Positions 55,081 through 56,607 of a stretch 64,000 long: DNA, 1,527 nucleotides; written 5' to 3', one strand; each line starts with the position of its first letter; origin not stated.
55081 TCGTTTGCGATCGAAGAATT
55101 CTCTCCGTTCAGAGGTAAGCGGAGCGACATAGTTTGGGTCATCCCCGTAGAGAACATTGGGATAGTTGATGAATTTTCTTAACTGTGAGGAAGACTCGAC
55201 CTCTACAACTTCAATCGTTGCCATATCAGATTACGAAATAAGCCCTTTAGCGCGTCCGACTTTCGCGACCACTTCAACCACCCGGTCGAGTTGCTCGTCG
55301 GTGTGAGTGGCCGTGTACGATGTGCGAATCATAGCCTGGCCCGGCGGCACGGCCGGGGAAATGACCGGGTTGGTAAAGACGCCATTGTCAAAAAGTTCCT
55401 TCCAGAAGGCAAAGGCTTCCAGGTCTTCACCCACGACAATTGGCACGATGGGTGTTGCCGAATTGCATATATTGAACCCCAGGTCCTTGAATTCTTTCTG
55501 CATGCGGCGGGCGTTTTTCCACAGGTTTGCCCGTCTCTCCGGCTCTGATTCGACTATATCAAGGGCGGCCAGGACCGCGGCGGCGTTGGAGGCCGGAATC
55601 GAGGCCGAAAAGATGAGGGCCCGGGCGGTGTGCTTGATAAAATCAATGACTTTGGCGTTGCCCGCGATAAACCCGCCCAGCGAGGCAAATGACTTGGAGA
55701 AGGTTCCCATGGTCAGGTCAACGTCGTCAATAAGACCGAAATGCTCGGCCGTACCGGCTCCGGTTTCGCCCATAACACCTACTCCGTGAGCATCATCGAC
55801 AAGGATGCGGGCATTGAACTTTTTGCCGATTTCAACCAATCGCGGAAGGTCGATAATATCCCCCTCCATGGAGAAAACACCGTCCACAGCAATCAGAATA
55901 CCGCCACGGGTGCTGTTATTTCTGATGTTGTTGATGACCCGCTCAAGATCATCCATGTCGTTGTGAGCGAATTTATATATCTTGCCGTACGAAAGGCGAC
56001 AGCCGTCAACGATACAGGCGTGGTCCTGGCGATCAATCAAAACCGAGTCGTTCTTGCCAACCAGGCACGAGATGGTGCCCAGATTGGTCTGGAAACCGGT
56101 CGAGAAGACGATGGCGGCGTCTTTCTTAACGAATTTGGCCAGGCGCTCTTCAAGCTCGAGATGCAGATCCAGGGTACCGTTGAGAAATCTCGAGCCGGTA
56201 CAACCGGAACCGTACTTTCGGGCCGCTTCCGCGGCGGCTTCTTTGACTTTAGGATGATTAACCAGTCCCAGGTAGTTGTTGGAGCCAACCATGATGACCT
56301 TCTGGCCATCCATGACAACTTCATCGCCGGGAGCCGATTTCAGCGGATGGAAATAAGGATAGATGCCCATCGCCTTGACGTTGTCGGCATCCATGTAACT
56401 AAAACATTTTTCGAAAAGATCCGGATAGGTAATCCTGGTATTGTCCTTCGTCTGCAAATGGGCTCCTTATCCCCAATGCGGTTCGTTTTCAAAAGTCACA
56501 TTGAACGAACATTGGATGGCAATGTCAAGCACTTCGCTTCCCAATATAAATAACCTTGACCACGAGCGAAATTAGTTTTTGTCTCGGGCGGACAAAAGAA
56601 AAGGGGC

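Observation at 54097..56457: Adjacent Spt + GNAT ceramide-synthase-like genes: sphingolipid synthesis in a non-Bacteroidota lineage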

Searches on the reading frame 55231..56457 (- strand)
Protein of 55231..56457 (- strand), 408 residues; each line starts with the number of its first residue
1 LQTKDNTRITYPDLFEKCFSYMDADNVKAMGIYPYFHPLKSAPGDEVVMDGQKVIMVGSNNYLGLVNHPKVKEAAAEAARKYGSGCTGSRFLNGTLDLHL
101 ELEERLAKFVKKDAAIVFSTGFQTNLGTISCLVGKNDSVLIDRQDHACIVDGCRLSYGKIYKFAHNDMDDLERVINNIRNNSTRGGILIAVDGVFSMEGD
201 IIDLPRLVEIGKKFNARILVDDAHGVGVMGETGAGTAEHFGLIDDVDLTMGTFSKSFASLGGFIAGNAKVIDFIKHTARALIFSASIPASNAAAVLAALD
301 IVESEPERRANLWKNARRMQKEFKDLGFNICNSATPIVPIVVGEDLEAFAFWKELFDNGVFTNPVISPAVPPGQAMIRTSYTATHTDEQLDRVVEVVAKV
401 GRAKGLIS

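Call 3: search_protein_families(library=pfam, proteins=[window:55231-56457:-])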
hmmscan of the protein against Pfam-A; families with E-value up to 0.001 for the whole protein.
window:55231-56457:- (408 aa): 3 families
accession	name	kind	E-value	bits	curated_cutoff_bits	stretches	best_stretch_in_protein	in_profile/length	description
PF00155.27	Aminotran_1_2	-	1.6e-61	208.9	19.7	1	53-396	2-360/361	Aminotransferase class I and II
PF01053.26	Cys_Met_Meta_PP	-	0.00016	20.8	27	1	86-228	44-180/381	Cys/Met metabolism PLP-dependent enzyme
PF01212.27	Beta_elim_lyase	-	0.0004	20.2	27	0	100-334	35-276/288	Beta-eliminating lyase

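Call 4: search_protein_families(library=ncbifam, proteins=[window:55231-56457:-])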
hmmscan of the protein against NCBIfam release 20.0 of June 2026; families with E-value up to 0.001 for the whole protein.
window:55231-56457:- (408 aa): 19 families
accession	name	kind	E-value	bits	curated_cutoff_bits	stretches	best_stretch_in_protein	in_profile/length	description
NF047600.1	SerpalmtaseCFB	equivalog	3.5e-166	552.8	640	1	14-401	5-389/395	serine palmitoyltransferase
TIGR01825.1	gly_Cac_T_rel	subfamily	3.8e-125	417.5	535.4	1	25-407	6-385/385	BioF/Kbl family PLP-dependent acyltransferase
NF047599.1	SerpalmtaseBetaP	equivalog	2.8e-121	404.9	500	1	45-403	36-392/394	serine palmitoyltransferase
TIGR00858.1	bioF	equivalog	4.3e-118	394.2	426.45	1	38-397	7-364/365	8-amino-7-oxononanoate synthase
NF005394.0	PRK06939.1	equivalog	6.6e-118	393.9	460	1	25-406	14-396/397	glycine C-acetyltransferase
TIGR01822.1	2am3keto_CoA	equivalog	7.2e-95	318.2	493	1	24-407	9-393/393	glycine C-acetyltransferase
NF047603.1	SerpalmtaseAlphaP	equivalog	2e-94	316.5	670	1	46-407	39-399/399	serine palmitoyltransferase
TIGR01821.1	5aminolev_synth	equivalog_domain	2.3e-77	260.6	338.55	1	51-403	44-396/402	5-aminolevulinate synthase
NF005526.0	PRK07179.1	equivalog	1.6e-68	231.2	428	1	51-401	53-396/407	alpha-hydroxyketone-type quorum-sensing autoinducer synthase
NF005697.0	PRK07505.1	subfamily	2.2e-45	155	342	1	49-402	45-400/405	hypothetical protein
NF004608.1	PRK05937.1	equivalog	2.8e-35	121.8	399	1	84-399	41-344/366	8-amino-7-oxononanoate synthase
NF000586.1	PRK00011.1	subfamily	3.6e-09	35.9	335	1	49-335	14-302/404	serine hydroxymethyltransferase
NF041364.1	GntC_guanitoxin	equivalog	2.8e-07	29.8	415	1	204-387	156-345/356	guanitoxin biosynthesis PLP-dependent (S)-gamma-hydroxy-L-arginine cyclodehydratase GntC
TIGR01328.1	met_gam_lyase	equivalog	7.1e-06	25.1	549.7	1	84-229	49-188/391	methionine gamma-lyase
NF005695.0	PRK07503.1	equivalog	1.3e-05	24.1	666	1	84-225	55-190/403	methionine gamma-lyase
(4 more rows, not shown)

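Call 7: search_solved_structures(query=window:55231-56457:-, max_evalue=1e-30)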
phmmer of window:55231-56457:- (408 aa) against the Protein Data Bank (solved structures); distinct sequences matched with E-value up to 1e-30: 48.
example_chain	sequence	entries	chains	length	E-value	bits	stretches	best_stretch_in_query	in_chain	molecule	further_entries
8guh_A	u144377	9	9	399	7.9e-135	452.9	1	14-402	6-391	Serine palmitoyltransferase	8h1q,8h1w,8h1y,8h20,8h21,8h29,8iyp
3a2b_A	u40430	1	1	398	8.4e-135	452.8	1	14-402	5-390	Serine palmitoyltransferase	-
28eh_A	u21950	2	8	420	4.5e-89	302.3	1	30-399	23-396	Cysteate-C-fatty acyltransferase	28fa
8s1y_A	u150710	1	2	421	1.4e-88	300.7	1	25-407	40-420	8-amino-7-oxononanoate synthase/2-amino-3-ketobutyrate coenzyme A ligase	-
7poa_A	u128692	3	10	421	3.6e-88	299.3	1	25-407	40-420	8-amino-7-oxononanoate synthase/2-amino-3-ketobutyrate coenzyme A ligase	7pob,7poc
2x8u_A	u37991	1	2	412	3.1e-85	289.7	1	44-407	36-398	SERINE PALMITOYLTRANSFERASE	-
1fc4_A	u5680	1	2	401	1.2e-81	277.8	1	23-407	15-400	2-AMINO-3-KETOBUTYRATE CONENZYME A LIGASE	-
7u7h_A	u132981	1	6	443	1e-79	271.5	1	35-394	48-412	7-keto-8-aminopelargonate synthetase-like enzyme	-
2jgt_A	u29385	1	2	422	1.1e-78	268.1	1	43-407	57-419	SERINE PALMITOYLTRANSFERASE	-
2jg2_A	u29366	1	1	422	1.1e-78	268.1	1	45-407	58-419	SERINE PALMITOYLTRANSFERASE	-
2w8j_A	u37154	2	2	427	1.2e-78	268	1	45-407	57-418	SERINE PALMITOYLTRANSFERASE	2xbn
2w8t_A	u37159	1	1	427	1.6e-78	267.6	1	45-407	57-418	SERINE PALMITOYLTRANSFERASE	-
2w8v_A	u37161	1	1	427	2.2e-78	267.1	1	45-407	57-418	SERINE PALMITOYLTRANSFERASE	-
2w8u_A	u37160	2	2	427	2.2e-78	267.1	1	45-407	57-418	SERINE PALMITOYLTRANSFERASE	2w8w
7v58_A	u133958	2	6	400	2.8e-78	266.8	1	24-406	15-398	2-amino-3-ketobutyrate coenzyme A ligase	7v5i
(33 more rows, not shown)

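Call 59: search_dna_similar(query=window:55231-56457:-, collection=plasmids, mode=protein, max_rows=30, max_evalue=1e-60)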
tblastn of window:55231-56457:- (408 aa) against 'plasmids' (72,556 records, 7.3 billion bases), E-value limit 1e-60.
Records with a match: 165; places in all: 178; records where one place covers at least 80% of the query: 164.
Best place of each record, by identity: <60% 165.
By first word of the organism name: Bacillus 13; Roseomonas 13; Streptomyces 12; Sinorhizobium 12; Bacteroides 9; Ensifer 9; Vibrio 8; Ralstonia 6; Escherichia 5; Mesorhizobium 5; and 47 more.
By predicted mobility (MOB-suite, as given by PLSDB): non-mobilizable 119; conjugative 29; mobilizable 17.
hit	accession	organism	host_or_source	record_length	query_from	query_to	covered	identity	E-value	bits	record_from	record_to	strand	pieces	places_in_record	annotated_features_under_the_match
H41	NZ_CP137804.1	Priestia megaterium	Bacillus megaterium assembly,Arshan ...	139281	13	407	97%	54.2%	3e-131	422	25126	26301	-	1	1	aminotransferase class I/II-fold pyridoxal phosphate-dependent enzyme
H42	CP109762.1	Priestia megaterium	potato,mixed culture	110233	13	407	97%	53.9%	1e-130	421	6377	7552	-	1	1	aminotransferase class I/II-fold pyridoxal phosphate-dependent enzyme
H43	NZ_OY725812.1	Parabacteroides distasonis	-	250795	14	407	97%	52.5%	3e-124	402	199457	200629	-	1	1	aminotransferase class I/II-fold pyridoxal phosphate-dependent enzyme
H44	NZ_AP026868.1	Aureispira anguillae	Anguilla japonica,Standard,head of ...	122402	12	407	97%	49.8%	2e-119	389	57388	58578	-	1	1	pyridoxal phosphate-dependent aminotransferase family protein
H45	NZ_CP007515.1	Rubrobacter radiotolerans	-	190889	5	405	98%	49.1%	8e-124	401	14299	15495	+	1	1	pyridoxal phosphate-dependent aminotransferase family protein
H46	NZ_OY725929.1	Bacteroides finegoldii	-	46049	14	407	97%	48.7%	2e-111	366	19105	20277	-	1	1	aminotransferase class I/II-fold pyridoxal phosphate-dependent enzyme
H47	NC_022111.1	Prevotella sp. oral taxon 299 str. F0039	Homo sapiens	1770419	20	407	95%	48.2%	5e-113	370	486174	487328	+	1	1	none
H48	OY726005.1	Phocaeicola massiliensis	-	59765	31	407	92%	48.5%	2e-111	365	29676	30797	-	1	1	record has no annotation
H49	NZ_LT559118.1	Nonomuraea gerenzanensis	-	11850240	13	407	97%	42.8%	3e-91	308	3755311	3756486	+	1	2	none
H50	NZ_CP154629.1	Acetoanaerobium noterae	cell culture,Sludge of a digestion ...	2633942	10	407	98%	42.5%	5e-92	310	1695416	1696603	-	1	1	none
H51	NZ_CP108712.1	Streptomyces sp. NBC_01001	-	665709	13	407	97%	42.5%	7e-88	298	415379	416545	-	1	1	aminotransferase class I/II-fold pyridoxal phosphate-dependent enzyme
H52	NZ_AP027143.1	Methylocystis iwaonis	-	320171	4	397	97%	41.4%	7e-87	295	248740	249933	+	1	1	aminotransferase class I/II-fold pyridoxal phosphate-dependent enzyme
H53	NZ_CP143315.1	Methylocystis iwaonis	cell culture,rice rhizosphere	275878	4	397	97%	41.4%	1e-86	295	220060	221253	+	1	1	aminotransferase class I/II-fold pyridoxal phosphate-dependent enzyme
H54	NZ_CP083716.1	Bacillus velezensis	cell culture,Meju, fermented soybean ...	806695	17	407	96%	40.7%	3e-86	293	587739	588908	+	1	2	glycine C-acetyltransferase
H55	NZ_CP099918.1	Pseudoalteromonas xiamenensis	Anadara tuberculosa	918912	4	401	98%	39.9%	2e-81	279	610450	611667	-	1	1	aminotransferase class I/II-fold pyridoxal phosphate-dependent enzyme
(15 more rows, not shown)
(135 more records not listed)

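Call 60: get_annotated_region(hit=H44, flank=7000)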
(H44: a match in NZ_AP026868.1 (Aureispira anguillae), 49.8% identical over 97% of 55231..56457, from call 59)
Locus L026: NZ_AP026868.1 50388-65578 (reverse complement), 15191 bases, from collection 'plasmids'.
description: Aureispira anguillae strain EL160426 plasmid pAUEa, complete sequence
organism: Aureispira anguillae (NCBI taxid 2864201)
taxonomy: Bacteria; Bacteroidota; Saprospiria; Saprospirales; Saprospiraceae; Aureispira; Aureispira anguillae
host: -; source: Anguilla japonica,Standard,head of leptocephalus larvae of the Japanese eel; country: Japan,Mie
typing (MOB-suite, as given by PLSDB): non-mobilizable
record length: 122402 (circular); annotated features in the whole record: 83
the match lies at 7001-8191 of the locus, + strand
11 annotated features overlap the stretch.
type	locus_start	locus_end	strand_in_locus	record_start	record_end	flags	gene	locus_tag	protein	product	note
CDS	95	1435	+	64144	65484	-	-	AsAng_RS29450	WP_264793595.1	T9SS type A sorting domain-containing protein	-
CDS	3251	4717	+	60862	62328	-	-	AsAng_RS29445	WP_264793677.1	hypothetical protein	-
CDS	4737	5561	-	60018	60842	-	-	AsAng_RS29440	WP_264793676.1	KilA-N domain-containing protein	-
CDS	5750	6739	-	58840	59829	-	-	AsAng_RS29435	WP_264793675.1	NAD(P)-dependent oxidoreductase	-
CDS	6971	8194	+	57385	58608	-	-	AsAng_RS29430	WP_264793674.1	pyridoxal phosphate-dependent aminotransferase family protein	-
CDS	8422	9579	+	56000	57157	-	-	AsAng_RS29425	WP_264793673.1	hypothetical protein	-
CDS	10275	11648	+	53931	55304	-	-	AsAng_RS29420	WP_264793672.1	sigma-54 dependent transcriptional regulator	GO:0006355 - regulation of DNA-templated transcription [Evidence IEA]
CDS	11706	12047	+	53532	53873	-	-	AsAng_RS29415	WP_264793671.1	Hpt domain-containing protein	GO:0000160 - phosphorelay signal transduction system [Evidence IEA]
CDS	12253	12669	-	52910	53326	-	-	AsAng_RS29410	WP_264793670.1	hypothetical protein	-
CDS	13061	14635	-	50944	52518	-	-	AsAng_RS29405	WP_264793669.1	hypothetical protein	-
CDS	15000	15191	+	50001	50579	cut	-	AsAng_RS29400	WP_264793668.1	sigma-70 family RNA polymerase sigma factor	GO:0006352 - DNA-templated transcription initiation [Evidence IEA]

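Call 61: get_annotated_region(hit=H45, flank=7000)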
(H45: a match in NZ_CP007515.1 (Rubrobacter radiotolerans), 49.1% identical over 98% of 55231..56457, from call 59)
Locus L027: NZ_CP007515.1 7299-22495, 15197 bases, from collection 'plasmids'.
description: Rubrobacter radiotolerans strain RSPS-4 plasmid 1, complete sequence
organism: Rubrobacter radiotolerans (NCBI taxid 42256)
taxonomy: Bacteria; Actinomycetota; Rubrobacteria; Rubrobacterales; Rubrobacteraceae; Rubrobacter; Rubrobacter radiotolerans
host: -; source: -; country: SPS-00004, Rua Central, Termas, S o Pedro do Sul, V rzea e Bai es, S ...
typing (MOB-suite, as given by PLSDB): non-mobilizable; replicon rep_cluster_201
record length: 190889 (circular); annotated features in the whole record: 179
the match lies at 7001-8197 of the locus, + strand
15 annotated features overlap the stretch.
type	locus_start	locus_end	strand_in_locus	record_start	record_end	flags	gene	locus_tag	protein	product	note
CDS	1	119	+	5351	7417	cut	-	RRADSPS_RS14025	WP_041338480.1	hypothetical protein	-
CDS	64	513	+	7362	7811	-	-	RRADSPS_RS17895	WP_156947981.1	hypothetical protein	-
CDS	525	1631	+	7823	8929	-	cas7d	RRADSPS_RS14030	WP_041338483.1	type I-D CRISPR-associated protein Cas7/Csc2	-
CDS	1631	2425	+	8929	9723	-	-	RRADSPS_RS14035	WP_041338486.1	hypothetical protein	-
CDS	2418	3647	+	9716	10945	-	-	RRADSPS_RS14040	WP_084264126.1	TIGR02710 family CRISPR-associated CARF protein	GO:0043571 - maintenance of CRISPR repeat elements [Evidence IEA]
CDS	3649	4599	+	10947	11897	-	cas6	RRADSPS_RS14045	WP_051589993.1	CRISPR system precrRNA processing endoribonuclease RAMP protein Cas6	-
CDS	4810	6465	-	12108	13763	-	-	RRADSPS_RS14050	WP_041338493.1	FAD-binding dehydrogenase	-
CDS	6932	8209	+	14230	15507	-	-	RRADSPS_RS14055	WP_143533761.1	pyridoxal phosphate-dependent aminotransferase family protein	-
CDS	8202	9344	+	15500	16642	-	-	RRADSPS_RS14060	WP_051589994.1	hypothetical protein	-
CDS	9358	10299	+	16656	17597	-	-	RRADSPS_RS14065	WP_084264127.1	NAD(P)-dependent oxidoreductase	-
CDS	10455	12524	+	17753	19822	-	-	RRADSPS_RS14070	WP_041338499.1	LTA synthase family protein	-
CDS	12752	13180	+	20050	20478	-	-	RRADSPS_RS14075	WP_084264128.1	small multi-drug export protein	-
CDS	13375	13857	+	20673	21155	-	-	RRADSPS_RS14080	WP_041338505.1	SRPBCC family protein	-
CDS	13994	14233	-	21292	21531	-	-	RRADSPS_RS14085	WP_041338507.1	hypothetical protein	-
CDS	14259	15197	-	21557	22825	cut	-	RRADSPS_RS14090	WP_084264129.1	FAD-dependent oxidoreductase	-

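Call 66: search_solved_structures(query=window:55231-56457:-, max_evalue=1e-85, show_alignments=4)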
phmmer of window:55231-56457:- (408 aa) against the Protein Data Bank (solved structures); distinct sequences matched with E-value up to 1e-85: 5.
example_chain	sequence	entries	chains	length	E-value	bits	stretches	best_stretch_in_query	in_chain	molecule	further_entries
8guh_A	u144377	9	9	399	7.9e-135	452.9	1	14-402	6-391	Serine palmitoyltransferase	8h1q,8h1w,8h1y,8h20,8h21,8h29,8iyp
3a2b_A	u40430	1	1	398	8.4e-135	452.8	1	14-402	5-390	Serine palmitoyltransferase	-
28eh_A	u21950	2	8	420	4.5e-89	302.3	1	30-399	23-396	Cysteate-C-fatty acyltransferase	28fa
8s1y_A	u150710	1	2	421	1.4e-88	300.7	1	25-407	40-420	8-amino-7-oxononanoate synthase/2-amino-3-ketobutyrate coenzyme A ligase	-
7poa_A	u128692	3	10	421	3.6e-88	299.3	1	25-407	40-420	8-amino-7-oxononanoate synthase/2-amino-3-ketobutyrate coenzyme A ligase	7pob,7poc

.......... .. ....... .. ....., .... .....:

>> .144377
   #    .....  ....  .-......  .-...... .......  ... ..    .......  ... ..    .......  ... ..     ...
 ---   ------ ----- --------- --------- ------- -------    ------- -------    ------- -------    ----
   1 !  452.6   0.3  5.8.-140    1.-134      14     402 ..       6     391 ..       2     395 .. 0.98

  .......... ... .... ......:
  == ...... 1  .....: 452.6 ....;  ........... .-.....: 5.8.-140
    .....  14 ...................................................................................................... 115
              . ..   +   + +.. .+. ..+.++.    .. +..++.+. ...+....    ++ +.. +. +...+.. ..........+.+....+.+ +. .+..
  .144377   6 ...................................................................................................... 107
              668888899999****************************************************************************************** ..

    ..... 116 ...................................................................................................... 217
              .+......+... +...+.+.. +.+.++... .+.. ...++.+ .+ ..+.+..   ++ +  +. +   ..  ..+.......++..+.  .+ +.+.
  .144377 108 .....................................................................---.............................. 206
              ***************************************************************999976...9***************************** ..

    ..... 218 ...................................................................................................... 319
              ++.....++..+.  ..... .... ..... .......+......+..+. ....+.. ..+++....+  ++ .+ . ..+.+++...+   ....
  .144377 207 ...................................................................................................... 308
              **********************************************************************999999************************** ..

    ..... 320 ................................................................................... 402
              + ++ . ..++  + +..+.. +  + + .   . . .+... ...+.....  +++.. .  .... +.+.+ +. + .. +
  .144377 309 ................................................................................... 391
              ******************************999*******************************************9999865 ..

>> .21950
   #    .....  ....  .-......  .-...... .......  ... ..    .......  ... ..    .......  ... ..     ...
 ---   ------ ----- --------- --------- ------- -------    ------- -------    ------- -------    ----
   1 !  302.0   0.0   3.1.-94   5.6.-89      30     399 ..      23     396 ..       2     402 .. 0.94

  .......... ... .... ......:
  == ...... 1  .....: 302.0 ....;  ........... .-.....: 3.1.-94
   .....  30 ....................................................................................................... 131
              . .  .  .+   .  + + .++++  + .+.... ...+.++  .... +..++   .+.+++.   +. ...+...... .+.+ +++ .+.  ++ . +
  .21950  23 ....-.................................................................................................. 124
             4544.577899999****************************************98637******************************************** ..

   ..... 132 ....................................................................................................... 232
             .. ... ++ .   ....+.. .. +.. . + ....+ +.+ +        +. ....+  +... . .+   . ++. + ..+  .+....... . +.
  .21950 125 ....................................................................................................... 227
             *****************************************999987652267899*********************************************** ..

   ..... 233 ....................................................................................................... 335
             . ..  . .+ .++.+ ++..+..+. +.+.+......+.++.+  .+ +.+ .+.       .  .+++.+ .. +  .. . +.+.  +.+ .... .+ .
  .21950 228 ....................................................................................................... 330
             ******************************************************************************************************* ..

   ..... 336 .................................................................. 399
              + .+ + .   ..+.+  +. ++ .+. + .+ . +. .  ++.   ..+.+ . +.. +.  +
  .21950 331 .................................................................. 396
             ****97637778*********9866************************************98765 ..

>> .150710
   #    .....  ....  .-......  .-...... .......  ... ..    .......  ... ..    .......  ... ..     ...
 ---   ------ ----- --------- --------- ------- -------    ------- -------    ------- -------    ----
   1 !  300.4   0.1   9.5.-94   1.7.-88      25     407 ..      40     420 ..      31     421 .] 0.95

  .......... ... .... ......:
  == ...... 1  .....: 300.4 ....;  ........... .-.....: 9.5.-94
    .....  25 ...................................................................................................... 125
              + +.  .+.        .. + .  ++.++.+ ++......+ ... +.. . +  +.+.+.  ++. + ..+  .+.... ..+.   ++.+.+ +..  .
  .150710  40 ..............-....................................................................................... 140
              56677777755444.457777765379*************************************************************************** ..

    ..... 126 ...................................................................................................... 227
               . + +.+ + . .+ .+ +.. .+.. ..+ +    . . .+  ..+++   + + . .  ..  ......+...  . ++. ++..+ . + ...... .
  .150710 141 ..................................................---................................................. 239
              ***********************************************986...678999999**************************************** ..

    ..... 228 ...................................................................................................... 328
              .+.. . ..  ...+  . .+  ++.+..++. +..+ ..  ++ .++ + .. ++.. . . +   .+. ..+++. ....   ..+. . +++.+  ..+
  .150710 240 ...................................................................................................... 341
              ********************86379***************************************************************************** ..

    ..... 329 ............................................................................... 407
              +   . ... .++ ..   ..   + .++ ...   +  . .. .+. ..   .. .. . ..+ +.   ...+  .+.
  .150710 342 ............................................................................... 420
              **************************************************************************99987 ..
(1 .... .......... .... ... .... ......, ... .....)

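Call 68: get_annotated_region(hit=H43, flank=4000)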
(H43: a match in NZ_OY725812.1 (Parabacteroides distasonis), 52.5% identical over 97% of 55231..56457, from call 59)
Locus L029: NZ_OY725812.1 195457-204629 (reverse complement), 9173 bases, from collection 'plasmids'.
description: Parabacteroides distasonis strain Parabacteroides distasonis TSDC17.2-1.1 plasmid 67, complete sequence
organism: Parabacteroides distasonis (NCBI taxid 823)
taxonomy: Bacteria; Bacteroidota; Bacteroidia; Bacteroidales; Tannerellaceae; Parabacteroides; Parabacteroides distasonis
host: -; source: -; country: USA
typing (MOB-suite, as given by PLSDB): non-mobilizable
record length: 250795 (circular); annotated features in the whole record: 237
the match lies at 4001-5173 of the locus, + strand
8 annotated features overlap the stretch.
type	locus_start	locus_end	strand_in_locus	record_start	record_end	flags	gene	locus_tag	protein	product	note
CDS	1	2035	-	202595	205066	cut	lon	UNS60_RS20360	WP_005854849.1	endopeptidase La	GO:0006508 - proteolysis [Evidence IEA]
CDS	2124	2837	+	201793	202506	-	-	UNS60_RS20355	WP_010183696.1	methyltransferase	-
CDS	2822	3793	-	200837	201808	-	-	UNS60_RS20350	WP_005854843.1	diacylglycerol kinase family protein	-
CDS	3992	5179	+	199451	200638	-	-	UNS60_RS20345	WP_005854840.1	aminotransferase class I/II-fold pyridoxal phosphate-dependent enzyme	-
CDS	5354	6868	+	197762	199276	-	ricT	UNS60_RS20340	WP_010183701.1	regulatory iron-sulfur-containing complex subunit RicT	-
CDS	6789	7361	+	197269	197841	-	-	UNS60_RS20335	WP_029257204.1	gliding motility lipoprotein GldH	-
CDS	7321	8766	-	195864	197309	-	rodA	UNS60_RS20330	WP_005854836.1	rod shape-determining protein RodA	GO:0008360 - regulation of cell shape [Evidence IEA]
CDS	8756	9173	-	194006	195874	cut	mrdA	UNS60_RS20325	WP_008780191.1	penicillin-binding protein 2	GO:0009252 - peptidoglycan biosynthetic process [Evidence IEA]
